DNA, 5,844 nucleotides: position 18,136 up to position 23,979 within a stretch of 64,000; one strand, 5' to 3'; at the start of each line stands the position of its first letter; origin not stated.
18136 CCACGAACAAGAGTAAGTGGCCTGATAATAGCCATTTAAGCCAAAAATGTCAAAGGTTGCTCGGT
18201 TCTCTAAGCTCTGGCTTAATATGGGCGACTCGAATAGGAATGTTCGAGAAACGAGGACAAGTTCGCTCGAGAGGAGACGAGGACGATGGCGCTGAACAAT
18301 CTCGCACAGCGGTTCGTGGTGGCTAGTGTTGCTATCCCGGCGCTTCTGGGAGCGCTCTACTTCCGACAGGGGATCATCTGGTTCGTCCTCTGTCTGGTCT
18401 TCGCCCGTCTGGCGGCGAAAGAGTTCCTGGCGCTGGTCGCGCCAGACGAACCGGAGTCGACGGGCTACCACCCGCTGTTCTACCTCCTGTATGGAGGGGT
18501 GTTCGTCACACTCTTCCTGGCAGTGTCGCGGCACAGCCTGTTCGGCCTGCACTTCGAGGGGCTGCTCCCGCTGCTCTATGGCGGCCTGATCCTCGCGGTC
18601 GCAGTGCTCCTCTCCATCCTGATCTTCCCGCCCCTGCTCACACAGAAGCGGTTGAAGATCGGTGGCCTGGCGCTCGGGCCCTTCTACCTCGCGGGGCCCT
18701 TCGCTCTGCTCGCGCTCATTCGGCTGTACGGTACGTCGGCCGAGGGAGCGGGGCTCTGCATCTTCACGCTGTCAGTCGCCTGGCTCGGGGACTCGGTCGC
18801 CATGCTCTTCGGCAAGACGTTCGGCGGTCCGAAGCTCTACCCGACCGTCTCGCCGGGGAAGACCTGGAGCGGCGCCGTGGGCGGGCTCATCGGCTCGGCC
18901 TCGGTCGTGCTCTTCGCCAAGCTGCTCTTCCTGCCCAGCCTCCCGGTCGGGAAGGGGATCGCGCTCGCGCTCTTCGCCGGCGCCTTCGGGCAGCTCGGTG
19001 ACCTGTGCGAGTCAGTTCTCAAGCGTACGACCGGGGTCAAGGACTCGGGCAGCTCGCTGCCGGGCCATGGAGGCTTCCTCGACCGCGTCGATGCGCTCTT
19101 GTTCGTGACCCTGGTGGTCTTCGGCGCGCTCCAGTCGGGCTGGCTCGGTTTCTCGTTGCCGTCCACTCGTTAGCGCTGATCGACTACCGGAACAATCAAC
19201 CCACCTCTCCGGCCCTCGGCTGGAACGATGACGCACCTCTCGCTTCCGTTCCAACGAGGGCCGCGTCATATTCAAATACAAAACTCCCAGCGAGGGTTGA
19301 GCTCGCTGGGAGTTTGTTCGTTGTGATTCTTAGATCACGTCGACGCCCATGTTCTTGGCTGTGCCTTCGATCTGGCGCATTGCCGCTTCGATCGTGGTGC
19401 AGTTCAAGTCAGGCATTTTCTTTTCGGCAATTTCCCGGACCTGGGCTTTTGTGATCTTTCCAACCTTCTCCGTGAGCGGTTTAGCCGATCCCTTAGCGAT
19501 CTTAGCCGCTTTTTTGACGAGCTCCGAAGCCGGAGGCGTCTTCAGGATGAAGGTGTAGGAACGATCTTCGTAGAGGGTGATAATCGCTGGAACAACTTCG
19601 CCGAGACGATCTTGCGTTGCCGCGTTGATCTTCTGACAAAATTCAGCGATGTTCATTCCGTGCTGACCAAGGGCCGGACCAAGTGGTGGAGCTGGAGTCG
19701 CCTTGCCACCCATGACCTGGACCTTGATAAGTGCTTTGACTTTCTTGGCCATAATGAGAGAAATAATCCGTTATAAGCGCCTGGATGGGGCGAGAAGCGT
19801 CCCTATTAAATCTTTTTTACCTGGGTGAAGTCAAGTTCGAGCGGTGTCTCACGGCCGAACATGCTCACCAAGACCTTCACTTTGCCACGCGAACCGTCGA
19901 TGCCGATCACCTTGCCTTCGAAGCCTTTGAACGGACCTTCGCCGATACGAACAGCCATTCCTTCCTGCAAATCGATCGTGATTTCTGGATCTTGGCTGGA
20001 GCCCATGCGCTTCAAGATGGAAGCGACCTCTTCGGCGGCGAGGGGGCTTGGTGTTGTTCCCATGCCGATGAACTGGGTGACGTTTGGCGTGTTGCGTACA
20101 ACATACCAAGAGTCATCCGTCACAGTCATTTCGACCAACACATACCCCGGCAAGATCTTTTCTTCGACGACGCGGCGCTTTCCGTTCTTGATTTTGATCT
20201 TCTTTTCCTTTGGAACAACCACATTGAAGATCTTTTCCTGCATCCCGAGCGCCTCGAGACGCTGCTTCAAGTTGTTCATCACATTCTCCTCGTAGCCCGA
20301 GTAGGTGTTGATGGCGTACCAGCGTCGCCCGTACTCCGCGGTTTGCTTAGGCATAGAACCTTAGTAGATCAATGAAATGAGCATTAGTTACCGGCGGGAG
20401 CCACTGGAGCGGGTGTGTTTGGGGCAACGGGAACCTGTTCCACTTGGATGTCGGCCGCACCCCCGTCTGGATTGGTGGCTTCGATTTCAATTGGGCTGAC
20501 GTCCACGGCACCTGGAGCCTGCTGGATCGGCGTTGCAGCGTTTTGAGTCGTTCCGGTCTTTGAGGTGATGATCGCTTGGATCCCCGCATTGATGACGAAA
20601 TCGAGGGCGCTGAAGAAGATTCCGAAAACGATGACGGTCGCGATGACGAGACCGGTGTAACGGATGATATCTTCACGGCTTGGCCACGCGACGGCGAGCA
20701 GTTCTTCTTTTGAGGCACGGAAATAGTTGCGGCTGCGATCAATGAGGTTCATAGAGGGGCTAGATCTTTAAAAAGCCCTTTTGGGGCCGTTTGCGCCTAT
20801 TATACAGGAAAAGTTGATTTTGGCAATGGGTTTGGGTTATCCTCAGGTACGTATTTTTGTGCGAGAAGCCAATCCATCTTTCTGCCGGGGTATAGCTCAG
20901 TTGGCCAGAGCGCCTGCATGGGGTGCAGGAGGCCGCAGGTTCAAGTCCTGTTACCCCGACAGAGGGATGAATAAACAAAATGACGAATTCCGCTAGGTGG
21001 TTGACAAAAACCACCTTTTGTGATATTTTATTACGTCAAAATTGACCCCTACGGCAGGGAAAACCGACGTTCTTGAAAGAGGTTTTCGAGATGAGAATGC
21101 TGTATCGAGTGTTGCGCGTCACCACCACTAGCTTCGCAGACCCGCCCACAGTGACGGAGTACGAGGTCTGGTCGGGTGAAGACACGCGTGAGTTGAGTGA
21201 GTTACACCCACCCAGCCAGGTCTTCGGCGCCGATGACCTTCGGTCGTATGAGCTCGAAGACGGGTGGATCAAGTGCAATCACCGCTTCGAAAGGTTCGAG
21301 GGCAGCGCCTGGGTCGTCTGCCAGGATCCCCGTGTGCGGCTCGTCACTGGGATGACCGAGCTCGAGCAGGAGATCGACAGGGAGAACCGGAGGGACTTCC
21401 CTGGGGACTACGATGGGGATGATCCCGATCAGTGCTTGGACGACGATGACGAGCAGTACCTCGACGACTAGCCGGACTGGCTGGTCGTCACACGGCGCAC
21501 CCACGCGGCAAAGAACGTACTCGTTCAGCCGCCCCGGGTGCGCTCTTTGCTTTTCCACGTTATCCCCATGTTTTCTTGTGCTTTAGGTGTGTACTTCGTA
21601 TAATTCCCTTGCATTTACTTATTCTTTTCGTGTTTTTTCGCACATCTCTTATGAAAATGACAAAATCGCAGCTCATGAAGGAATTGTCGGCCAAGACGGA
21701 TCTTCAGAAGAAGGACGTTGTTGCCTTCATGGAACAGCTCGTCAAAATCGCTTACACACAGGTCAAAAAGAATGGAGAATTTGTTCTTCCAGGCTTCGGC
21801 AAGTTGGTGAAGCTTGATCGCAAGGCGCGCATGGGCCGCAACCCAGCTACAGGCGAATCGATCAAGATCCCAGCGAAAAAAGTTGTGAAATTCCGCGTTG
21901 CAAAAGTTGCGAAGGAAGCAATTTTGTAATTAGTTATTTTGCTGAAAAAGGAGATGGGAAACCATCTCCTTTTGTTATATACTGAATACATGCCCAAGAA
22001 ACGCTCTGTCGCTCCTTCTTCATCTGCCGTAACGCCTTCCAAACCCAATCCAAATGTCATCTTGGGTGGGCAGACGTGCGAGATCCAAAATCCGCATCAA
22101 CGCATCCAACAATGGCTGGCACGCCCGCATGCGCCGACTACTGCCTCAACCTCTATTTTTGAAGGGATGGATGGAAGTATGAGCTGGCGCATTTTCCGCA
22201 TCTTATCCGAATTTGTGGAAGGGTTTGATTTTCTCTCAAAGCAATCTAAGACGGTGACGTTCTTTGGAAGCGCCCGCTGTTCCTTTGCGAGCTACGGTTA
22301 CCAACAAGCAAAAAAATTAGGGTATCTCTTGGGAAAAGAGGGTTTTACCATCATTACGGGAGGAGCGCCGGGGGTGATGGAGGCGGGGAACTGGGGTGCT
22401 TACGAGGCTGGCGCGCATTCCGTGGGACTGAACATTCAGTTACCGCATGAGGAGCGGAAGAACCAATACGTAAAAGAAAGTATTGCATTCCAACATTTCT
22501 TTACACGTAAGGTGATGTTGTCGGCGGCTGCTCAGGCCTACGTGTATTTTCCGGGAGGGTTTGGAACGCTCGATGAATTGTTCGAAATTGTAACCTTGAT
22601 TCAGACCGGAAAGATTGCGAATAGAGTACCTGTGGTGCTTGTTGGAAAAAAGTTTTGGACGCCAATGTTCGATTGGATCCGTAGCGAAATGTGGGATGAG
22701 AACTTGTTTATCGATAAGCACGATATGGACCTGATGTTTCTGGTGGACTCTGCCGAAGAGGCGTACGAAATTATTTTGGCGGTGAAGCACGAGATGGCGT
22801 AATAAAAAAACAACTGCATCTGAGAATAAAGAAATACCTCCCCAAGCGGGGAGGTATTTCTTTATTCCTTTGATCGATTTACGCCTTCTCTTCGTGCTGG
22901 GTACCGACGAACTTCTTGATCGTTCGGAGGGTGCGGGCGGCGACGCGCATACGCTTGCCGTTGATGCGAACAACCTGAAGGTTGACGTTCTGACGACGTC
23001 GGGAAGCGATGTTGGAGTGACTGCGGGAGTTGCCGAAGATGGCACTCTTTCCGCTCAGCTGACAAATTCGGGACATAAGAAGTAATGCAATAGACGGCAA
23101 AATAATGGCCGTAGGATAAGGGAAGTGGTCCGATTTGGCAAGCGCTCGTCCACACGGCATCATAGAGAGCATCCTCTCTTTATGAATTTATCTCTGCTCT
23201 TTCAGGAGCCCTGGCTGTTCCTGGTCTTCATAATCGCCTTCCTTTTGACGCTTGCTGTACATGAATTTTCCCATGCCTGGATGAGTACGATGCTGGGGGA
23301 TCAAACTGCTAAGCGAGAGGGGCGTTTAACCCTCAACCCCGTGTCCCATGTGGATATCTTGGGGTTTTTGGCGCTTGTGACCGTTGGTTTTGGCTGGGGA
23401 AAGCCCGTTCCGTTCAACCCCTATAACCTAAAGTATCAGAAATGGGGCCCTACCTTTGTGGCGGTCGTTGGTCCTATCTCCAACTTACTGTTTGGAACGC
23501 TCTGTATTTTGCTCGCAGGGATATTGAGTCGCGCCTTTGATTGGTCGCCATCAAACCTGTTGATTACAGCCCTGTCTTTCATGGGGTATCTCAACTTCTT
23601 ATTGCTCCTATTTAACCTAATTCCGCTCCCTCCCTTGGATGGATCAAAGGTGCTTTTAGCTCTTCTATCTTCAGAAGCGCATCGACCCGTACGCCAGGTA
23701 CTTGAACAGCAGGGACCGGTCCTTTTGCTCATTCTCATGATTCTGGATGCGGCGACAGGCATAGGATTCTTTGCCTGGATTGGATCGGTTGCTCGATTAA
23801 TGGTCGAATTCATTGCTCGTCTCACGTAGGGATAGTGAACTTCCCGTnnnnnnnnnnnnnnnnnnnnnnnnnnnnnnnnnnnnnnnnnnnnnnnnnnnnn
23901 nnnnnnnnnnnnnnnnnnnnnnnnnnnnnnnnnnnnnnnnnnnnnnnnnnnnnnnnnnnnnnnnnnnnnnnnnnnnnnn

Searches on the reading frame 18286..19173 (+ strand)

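Call 23: search_protein_families(library=pfam, proteins=[window:18286-19173:+])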
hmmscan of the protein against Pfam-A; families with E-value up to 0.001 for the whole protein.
window:18286-19173:+ (295 aa): 1 family
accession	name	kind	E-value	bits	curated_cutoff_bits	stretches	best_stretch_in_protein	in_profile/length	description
PF01148.25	CTP_transf_1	-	2.4e-50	172.3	24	1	8-281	2-260/264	Cytidylyltransferase family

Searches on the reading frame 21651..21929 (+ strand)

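Call 23: search_protein_families(library=pfam, proteins=[window:21651-21929:+])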
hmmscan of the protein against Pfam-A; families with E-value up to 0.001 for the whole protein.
window:21651-21929:+ (92 aa): 2 families
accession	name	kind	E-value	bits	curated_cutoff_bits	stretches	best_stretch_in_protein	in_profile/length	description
PF00216.26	Bac_DNA_binding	-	5.8e-26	91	22.4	1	3-91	1-89/90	Bacterial DNA-binding protein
PF18291.6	HU-HIG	-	0.0005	20.5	26.2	1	3-89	32-116/125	HU domain fused to wHTH, Ig, or Glycine-rich motif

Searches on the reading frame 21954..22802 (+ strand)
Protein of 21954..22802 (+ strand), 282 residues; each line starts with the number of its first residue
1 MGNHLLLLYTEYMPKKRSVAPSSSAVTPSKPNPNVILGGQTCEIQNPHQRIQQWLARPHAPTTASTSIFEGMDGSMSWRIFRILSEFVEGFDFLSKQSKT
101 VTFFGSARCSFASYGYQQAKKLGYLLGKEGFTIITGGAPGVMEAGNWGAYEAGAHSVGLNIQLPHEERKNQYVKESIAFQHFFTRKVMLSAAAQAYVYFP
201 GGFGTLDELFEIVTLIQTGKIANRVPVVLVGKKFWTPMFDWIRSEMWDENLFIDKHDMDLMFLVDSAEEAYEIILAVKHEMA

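Call 23: search_protein_families(library=pfam, proteins=[window:21954-22802:+])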
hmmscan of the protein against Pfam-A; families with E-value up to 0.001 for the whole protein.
window:21954-22802:+ (282 aa): 3 families
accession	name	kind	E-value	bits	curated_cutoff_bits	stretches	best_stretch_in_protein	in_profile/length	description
PF03641.19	Lysine_decarbox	-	1.2e-32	113.3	27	1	142-272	1-129/131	Possible lysine decarboxylase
PF18306.6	LDcluster4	-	3.5e-15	56.3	26.3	1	100-210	3-111/151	SLOG cluster4 family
PF02481.21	DNA_processg_A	-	0.0009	18.9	29.6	0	87-158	32-102/212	DNA recombination-mediator protein A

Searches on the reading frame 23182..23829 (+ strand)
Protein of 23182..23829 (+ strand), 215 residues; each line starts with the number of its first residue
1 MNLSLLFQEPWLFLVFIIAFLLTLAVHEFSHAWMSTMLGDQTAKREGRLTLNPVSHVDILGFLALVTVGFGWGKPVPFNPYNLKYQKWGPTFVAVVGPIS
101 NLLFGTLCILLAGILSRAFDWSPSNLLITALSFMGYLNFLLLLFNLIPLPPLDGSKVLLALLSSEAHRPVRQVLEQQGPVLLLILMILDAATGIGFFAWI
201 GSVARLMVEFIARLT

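Call 23: search_protein_families(library=pfam, proteins=[window:23182-23829:+])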
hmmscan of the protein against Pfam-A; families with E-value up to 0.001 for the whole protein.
window:23182-23829:+ (215 aa): 1 family
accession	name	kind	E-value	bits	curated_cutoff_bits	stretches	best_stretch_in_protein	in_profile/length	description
PF02163.28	Peptidase_M50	-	9.3e-14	51.7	27.2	1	126-177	158-209/221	Peptidase family M50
